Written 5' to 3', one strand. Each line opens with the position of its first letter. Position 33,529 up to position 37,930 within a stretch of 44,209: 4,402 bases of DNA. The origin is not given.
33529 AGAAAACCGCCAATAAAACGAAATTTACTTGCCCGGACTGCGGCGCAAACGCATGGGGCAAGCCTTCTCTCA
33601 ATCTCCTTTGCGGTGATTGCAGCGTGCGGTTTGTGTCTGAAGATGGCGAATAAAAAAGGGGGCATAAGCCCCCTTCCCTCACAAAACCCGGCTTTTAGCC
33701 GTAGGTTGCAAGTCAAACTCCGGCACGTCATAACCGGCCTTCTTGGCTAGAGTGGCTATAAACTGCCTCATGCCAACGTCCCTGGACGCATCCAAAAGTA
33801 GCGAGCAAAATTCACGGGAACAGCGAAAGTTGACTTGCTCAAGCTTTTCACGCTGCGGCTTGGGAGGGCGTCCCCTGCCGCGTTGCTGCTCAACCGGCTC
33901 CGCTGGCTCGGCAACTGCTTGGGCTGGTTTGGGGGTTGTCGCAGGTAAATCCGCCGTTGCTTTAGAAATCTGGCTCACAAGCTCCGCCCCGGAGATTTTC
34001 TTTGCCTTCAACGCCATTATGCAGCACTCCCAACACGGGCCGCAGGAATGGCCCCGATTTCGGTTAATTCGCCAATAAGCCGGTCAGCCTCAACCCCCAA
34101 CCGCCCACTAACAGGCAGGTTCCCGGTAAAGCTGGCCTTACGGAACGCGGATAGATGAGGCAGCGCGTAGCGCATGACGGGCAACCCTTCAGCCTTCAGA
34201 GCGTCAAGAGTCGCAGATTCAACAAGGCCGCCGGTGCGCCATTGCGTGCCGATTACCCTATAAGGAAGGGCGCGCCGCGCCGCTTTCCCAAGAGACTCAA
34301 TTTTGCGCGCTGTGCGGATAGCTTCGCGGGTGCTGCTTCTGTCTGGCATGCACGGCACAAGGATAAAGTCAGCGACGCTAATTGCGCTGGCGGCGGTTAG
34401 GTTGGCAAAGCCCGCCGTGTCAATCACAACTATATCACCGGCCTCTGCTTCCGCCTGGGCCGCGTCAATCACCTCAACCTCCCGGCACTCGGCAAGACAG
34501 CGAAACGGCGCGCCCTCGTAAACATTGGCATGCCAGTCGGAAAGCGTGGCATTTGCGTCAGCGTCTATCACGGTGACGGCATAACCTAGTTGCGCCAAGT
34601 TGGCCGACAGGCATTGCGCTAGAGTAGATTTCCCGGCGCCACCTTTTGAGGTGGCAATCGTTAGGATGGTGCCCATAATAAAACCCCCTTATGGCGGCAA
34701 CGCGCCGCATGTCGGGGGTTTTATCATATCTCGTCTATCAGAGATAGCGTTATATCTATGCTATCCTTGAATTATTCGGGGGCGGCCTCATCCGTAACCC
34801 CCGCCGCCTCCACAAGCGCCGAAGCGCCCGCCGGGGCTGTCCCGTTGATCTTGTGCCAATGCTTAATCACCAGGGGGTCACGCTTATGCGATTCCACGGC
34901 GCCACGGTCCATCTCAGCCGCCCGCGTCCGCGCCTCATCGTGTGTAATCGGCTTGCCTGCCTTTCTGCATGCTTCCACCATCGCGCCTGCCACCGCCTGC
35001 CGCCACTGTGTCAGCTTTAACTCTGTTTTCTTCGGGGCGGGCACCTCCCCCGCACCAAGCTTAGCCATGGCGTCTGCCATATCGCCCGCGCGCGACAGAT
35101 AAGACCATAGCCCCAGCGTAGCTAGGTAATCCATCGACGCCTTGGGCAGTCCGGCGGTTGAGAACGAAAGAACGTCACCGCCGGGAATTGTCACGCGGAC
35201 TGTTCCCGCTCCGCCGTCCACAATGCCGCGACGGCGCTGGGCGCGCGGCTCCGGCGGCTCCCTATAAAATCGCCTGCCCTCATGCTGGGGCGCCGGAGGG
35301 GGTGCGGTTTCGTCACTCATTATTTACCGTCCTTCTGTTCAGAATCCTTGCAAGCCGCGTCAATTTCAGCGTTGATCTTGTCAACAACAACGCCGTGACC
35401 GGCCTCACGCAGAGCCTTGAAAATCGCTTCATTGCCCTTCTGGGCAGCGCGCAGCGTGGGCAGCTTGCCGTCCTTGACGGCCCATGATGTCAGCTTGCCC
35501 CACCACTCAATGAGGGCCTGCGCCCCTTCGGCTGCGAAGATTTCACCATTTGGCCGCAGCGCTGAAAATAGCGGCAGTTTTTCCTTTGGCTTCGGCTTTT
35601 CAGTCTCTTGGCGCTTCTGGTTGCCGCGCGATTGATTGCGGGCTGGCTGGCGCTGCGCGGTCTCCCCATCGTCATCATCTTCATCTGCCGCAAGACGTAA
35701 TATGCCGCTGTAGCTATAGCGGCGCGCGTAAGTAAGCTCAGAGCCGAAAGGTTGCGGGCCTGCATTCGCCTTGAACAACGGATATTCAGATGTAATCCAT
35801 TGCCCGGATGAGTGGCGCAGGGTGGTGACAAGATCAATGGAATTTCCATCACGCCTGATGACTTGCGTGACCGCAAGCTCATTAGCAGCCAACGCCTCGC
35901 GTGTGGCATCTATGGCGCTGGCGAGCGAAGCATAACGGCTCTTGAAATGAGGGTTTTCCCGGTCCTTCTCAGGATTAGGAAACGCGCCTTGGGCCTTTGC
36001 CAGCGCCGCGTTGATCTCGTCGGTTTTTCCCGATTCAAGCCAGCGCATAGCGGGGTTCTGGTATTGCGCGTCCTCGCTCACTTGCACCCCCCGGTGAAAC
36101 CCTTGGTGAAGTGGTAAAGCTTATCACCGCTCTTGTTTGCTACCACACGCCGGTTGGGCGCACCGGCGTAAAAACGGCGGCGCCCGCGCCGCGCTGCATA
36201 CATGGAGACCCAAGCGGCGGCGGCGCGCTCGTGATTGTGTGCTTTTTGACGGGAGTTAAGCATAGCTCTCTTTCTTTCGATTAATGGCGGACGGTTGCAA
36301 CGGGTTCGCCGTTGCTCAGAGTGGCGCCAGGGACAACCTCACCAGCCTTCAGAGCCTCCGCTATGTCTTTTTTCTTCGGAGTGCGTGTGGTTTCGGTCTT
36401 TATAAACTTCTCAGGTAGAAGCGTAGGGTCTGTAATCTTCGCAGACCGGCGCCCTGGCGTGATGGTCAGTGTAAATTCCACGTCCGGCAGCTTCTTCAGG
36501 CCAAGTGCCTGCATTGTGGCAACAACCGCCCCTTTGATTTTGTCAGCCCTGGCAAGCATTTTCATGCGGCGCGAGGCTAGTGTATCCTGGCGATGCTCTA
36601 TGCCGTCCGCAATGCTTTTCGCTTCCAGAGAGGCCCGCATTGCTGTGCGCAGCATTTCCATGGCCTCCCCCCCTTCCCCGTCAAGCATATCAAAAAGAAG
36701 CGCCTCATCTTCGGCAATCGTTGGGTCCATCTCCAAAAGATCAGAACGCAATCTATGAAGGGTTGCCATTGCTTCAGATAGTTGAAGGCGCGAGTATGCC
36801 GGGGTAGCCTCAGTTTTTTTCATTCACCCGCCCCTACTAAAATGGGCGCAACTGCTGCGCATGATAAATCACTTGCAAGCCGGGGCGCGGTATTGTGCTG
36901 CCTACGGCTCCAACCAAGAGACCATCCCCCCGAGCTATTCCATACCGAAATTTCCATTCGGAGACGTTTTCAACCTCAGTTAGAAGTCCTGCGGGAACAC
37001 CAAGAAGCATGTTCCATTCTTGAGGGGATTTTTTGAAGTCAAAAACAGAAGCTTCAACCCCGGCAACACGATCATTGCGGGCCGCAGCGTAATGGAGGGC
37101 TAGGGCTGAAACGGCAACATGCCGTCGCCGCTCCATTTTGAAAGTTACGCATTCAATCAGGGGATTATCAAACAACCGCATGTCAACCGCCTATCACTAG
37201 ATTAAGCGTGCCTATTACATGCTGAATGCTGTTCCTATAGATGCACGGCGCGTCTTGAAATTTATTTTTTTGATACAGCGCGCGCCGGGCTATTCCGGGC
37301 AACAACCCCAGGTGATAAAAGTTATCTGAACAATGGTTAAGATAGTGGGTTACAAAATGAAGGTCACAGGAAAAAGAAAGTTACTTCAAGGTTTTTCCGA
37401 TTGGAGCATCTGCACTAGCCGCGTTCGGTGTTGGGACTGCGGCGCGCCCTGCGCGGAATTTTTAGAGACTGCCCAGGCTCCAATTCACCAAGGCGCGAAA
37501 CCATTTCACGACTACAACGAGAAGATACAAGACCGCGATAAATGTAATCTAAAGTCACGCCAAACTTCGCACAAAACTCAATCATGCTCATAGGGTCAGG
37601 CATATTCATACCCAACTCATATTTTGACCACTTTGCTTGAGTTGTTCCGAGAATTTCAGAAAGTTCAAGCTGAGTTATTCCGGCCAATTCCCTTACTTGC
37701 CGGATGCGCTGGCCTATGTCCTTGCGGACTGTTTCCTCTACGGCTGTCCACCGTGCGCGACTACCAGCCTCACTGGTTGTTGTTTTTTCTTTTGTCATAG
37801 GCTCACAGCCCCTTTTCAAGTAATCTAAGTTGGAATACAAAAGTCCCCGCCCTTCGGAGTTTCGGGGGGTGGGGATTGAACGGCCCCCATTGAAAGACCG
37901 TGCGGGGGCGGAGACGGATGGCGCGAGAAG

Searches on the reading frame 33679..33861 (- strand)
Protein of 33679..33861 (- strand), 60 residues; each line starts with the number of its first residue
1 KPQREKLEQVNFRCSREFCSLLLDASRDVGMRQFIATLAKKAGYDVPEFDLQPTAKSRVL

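Call 108: search_protein_families(library=pfam, max_evalue=1, proteins=[window:33679-33861:-])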
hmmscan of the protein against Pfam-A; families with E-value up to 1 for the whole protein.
window:33679-33861:- (60 aa): 1 family
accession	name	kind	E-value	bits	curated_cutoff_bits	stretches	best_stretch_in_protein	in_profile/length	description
PF11848.13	DUF3368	-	0.16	12.3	27.3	1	5-23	25-43/46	Domain of unknown function (DUF3368)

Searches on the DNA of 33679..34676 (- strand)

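Call 18: search_dna_similar(query=window:33679-34676:-, collection=plasmids, mode=distant, max_rows=15)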
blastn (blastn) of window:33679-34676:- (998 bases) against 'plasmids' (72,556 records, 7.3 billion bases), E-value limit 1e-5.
No match.

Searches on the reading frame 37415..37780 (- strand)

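Call 15: search_protein_families(library=pfam, max_evalue=0.01, proteins=[window:37415-37780:-])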
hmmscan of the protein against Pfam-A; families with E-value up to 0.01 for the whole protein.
window:37415-37780:- (121 aa): 5 families
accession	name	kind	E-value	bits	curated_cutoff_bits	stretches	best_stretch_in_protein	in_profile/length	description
PF12844.13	HTH_19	-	1.7e-12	47.5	30.2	1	23-83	1-61/64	Helix-turn-helix domain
PF01381.28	HTH_3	-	1.7e-08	34.8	23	1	26-80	1-55/55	Helix-turn-helix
PF13560.12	HTH_31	-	1.3e-07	32.2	27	1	22-76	2-57/64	Helix-turn-helix domain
PF22495.2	HTH_92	-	0.00051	19.7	27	1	27-65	1-39/45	RsaL-like HTH domain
PF15731.11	MqsA_antitoxin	-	0.00095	19.7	30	1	18-67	64-114/131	Antitoxin component of bacterial toxin-antitoxin system, MqsA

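Call 16: search_protein_families(library=phrogs, max_evalue=0.001, proteins=[window:37415-37780:-])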
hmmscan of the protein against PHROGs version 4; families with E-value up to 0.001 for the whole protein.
window:37415-37780:- (121 aa): 10 families
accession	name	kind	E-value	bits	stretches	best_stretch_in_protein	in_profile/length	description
phrog_8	-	transcription regulation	1.5e-12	48.6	1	15-80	70-135/346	transcriptional regulator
phrog_4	-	transcription regulation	9.7e-11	42.3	1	18-87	129-198/400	transcriptional repressor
phrog_2328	-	transcription regulation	2.8e-08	34.6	1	16-85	8-79/128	transcriptional repressor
phrog_2967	-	transcription regulation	1.1e-07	32.7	1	17-82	6-71/225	transcriptional regulator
phrog_3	-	transcription regulation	1.2e-07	32.9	1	15-86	82-153/430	transcriptional repressor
phrog_7396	-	unknown function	1.7e-07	32.1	1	15-81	9-78/227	-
phrog_1373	-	transcription regulation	1.8e-06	29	1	8-79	52-121/166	transcriptional regulator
phrog_2439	-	transcription regulation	9.8e-05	22.4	1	22-79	8-65/367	transcriptional regulator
phrog_147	-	transcription regulation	0.00034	22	1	20-59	3-43/100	transcriptional regulator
phrog_4836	-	transcription regulation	0.00041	20.9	1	16-88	70-142/194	CII-like regulator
